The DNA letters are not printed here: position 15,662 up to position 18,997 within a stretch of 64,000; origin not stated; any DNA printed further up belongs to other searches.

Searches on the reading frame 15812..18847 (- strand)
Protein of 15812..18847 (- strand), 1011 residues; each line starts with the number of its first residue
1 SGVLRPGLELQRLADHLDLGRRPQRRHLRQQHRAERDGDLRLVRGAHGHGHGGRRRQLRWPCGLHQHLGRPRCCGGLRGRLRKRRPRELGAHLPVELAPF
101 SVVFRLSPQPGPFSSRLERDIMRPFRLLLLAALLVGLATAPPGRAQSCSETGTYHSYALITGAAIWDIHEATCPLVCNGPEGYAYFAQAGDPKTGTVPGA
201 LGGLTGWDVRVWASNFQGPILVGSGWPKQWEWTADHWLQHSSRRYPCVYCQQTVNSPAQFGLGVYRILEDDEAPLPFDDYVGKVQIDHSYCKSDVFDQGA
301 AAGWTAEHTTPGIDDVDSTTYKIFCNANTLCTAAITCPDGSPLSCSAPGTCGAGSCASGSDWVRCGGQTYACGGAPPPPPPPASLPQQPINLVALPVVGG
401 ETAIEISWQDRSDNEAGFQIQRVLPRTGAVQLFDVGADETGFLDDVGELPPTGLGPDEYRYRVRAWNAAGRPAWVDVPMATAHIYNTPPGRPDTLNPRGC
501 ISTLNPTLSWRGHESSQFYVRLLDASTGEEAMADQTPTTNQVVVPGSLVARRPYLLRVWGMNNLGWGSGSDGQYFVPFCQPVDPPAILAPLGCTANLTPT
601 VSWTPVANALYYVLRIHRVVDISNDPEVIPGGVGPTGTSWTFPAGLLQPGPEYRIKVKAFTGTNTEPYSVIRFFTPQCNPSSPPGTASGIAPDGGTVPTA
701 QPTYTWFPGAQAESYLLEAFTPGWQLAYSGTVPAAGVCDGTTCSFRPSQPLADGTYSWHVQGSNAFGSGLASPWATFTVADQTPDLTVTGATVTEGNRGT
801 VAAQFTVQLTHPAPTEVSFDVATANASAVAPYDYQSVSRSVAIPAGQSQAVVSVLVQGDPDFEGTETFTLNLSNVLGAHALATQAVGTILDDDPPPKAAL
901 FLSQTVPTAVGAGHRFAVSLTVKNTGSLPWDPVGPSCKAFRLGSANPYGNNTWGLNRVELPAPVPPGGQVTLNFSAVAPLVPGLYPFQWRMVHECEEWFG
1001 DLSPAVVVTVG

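Call 57: search_protein_families(library=pfam, proteins=[window:15812-18847:-], max_evalue=0.001)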
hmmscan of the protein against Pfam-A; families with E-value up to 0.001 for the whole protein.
window:15812-18847:- (1011 aa): 3 families
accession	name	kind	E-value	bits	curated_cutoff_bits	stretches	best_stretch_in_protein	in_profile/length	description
PF03160.20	Calx-beta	-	2.6e-08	34.4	27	1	795-893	16-119/119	Calx-beta domain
PF16158.11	N_BRCA1_IG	-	4e-06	27.8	28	1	908-1001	6-100/108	Ig-like domain from next to BRCA1 gene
PF00041.27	fn3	-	9.6e-05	23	25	0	600-669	17-78/84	Fibronectin type III domain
